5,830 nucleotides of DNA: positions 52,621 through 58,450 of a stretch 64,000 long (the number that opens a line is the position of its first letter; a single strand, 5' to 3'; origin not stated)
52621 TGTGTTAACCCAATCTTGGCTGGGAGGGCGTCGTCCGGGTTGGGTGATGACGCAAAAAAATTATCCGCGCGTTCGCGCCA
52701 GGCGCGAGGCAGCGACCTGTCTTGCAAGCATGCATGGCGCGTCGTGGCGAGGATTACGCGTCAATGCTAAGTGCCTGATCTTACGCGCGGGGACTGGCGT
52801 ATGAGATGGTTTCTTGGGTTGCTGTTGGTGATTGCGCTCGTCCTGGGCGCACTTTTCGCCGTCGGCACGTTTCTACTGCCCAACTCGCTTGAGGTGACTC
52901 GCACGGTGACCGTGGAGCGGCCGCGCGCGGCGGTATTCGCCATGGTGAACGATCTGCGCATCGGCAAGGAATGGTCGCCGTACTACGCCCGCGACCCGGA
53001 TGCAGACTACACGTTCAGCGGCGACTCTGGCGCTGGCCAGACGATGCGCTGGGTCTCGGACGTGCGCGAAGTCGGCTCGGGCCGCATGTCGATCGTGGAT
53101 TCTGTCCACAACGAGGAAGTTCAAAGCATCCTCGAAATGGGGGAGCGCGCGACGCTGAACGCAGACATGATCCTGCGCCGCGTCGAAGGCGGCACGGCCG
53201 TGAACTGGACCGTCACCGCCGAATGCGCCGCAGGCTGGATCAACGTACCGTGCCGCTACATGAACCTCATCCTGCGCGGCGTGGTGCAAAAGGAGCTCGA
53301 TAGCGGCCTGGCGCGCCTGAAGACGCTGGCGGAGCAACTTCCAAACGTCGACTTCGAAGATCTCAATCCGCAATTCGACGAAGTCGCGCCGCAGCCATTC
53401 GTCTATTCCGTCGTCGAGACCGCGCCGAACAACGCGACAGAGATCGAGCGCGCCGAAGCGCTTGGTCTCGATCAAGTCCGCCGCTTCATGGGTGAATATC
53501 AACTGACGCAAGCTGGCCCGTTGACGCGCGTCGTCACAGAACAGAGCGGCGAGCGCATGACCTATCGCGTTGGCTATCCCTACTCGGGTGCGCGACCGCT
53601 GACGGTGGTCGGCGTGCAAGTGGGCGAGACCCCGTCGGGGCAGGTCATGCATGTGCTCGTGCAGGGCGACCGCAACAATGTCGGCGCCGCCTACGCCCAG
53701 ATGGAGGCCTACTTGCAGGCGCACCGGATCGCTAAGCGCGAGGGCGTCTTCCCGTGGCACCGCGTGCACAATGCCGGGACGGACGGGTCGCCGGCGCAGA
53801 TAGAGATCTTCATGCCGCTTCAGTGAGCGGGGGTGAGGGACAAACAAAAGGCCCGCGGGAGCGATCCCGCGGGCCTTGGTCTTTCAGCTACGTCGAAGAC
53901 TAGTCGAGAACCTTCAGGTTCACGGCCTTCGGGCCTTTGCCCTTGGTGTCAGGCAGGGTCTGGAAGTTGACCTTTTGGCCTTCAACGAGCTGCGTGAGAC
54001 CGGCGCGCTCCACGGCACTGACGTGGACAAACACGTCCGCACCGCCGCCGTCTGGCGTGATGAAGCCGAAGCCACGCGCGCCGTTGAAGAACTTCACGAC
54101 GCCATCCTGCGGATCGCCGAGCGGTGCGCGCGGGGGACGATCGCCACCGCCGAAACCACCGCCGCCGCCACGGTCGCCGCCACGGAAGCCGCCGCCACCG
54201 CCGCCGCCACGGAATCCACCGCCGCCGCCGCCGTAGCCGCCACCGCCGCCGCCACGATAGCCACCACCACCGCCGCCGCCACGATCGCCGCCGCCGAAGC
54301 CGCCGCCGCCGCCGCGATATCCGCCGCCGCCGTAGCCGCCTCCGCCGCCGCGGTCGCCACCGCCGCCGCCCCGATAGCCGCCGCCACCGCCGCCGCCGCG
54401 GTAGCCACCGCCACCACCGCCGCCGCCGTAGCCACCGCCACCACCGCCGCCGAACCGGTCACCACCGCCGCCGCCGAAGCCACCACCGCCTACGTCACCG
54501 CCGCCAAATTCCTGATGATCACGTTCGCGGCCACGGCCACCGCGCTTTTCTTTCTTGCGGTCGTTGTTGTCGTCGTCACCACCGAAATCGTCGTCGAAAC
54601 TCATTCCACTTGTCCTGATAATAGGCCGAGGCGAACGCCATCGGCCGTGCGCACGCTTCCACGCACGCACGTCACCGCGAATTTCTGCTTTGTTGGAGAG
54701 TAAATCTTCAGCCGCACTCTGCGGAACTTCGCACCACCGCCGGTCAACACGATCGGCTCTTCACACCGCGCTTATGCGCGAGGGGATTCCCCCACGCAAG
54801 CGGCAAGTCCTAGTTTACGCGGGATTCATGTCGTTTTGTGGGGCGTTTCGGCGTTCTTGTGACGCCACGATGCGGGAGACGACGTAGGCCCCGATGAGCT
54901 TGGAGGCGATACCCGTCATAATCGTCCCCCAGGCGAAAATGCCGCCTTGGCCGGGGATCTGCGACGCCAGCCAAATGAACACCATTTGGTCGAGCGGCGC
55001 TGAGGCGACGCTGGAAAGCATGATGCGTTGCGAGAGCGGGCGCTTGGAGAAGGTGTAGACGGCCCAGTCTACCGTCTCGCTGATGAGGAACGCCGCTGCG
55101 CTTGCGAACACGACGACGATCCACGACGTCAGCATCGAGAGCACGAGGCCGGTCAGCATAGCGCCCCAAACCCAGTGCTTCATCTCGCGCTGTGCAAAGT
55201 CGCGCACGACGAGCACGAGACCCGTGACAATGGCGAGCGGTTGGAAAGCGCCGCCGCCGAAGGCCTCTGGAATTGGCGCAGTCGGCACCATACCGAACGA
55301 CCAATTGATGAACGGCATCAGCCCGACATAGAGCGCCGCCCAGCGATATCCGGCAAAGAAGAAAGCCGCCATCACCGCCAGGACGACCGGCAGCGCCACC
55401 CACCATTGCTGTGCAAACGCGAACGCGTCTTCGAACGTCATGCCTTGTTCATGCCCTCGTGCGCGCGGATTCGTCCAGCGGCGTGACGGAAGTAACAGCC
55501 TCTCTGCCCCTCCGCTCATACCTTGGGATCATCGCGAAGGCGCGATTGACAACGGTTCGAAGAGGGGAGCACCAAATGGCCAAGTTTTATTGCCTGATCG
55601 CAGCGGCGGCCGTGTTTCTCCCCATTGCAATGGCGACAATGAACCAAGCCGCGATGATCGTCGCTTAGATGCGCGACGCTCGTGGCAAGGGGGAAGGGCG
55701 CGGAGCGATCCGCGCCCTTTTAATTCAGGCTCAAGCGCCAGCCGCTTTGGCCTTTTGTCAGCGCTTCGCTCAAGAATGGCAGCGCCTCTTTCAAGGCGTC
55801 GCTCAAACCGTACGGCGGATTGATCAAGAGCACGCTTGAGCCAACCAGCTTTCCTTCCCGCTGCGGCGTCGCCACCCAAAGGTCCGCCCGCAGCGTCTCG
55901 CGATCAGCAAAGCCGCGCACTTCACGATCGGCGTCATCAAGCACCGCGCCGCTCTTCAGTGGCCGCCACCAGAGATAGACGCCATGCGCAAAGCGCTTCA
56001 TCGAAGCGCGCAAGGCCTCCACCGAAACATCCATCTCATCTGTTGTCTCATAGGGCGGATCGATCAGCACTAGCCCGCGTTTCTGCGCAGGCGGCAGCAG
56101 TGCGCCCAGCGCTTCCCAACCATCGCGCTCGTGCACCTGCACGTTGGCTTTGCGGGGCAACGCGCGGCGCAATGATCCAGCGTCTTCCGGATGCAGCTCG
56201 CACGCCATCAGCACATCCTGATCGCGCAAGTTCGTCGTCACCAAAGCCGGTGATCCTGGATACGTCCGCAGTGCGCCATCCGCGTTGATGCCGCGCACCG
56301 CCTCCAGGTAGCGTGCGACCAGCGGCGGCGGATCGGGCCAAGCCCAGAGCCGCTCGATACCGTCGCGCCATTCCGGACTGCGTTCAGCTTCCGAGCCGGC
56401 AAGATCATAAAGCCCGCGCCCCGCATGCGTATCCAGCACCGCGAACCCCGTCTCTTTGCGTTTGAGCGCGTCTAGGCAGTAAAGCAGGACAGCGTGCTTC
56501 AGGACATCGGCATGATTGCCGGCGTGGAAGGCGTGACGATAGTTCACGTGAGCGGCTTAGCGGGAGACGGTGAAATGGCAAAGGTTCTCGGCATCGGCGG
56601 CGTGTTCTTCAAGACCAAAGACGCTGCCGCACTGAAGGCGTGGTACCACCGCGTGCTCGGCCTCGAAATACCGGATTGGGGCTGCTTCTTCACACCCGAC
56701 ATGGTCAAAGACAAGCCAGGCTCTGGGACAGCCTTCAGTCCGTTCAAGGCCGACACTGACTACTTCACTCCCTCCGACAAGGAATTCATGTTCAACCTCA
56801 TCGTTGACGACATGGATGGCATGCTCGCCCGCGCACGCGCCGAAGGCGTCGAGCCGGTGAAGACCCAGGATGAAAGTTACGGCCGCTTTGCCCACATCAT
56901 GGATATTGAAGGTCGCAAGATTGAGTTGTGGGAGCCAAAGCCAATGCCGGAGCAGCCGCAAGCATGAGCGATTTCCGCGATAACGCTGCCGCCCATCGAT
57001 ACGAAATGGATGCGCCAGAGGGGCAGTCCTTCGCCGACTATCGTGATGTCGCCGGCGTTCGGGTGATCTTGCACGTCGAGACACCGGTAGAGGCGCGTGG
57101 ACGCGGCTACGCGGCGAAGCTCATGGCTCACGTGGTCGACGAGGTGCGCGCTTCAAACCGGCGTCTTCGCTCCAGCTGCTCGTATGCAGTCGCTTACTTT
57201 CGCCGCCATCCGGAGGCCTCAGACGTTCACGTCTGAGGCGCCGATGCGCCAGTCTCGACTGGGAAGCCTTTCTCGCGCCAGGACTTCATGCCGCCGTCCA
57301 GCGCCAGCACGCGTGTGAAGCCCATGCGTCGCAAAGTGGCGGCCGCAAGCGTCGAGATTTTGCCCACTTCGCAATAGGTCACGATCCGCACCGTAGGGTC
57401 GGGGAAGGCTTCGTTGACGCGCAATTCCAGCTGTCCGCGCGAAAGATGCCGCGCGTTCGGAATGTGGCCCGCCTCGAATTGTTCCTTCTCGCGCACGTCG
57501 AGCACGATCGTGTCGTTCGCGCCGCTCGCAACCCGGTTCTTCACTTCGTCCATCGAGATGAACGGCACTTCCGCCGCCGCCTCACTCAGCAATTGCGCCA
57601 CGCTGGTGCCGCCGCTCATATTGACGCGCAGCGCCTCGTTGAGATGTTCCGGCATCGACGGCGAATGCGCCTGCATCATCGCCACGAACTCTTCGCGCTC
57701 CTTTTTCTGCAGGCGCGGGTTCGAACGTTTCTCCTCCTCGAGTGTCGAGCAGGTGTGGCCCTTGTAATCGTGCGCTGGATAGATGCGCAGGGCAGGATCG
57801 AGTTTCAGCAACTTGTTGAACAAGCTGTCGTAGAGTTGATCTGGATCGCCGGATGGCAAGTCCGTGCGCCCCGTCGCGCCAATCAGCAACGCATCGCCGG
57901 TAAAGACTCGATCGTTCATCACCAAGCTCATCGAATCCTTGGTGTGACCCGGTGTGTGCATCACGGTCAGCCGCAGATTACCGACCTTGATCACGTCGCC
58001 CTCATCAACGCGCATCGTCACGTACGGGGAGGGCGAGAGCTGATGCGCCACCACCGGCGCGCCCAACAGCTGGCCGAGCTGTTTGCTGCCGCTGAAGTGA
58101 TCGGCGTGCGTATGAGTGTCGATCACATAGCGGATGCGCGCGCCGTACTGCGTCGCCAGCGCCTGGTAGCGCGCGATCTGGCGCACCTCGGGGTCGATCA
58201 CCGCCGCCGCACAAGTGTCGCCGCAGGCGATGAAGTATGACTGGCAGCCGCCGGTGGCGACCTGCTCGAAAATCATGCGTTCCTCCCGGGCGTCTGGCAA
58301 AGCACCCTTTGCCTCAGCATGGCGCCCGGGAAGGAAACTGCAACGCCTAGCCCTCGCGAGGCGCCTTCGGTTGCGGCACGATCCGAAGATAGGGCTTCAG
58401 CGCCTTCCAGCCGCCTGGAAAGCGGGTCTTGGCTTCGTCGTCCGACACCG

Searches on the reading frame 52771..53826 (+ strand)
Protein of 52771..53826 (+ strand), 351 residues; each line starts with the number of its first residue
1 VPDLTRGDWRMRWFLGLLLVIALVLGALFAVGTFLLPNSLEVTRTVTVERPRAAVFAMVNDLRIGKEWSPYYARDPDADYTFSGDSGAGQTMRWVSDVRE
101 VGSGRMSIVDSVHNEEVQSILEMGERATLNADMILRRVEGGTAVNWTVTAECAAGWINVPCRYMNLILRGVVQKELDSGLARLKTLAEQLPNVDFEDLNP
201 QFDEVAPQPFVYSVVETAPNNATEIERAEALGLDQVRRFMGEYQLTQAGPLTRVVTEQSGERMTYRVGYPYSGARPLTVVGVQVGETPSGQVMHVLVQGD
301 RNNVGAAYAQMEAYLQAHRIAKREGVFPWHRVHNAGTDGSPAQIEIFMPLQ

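Call 54: search_protein_families(library=pfam, proteins=[window:52771-53826:+], max_evalue=0.001)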
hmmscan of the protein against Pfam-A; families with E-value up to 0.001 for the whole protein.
window:52771-53826:+ (351 aa): 1 family
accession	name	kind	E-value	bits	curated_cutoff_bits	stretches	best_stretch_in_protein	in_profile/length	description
PF10604.15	Polyketide_cyc2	-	2.4e-08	34.8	27.4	1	41-188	3-142/142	Polyketide cyclase / dehydrase and lipid transport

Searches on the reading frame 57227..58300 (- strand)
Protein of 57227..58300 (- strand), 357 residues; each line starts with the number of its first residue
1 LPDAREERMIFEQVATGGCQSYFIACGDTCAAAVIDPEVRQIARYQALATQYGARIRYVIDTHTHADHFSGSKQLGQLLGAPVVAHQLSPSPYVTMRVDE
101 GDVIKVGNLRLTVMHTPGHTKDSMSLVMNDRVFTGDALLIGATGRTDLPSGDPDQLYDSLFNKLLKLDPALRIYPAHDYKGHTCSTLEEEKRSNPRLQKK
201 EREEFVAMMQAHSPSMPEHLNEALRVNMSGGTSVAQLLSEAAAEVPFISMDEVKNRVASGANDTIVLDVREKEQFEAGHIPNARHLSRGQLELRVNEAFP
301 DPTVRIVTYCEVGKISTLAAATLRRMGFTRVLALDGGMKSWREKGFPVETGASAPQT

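Call 55: search_protein_families(library=pfam, proteins=[window:57227-58300:-], max_evalue=0.001)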
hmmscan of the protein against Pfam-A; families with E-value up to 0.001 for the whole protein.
window:57227-58300:- (357 aa): 2 families
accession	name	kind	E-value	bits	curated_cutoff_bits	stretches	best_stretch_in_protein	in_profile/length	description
PF00581.25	Rhodanese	-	2.9e-20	73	22.2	1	250-343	2-101/102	Rhodanese-like domain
PF00753.33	Lactamase_B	-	1.1e-16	61.9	22.7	1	17-177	4-196/196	Metallo-beta-lactamase superfamily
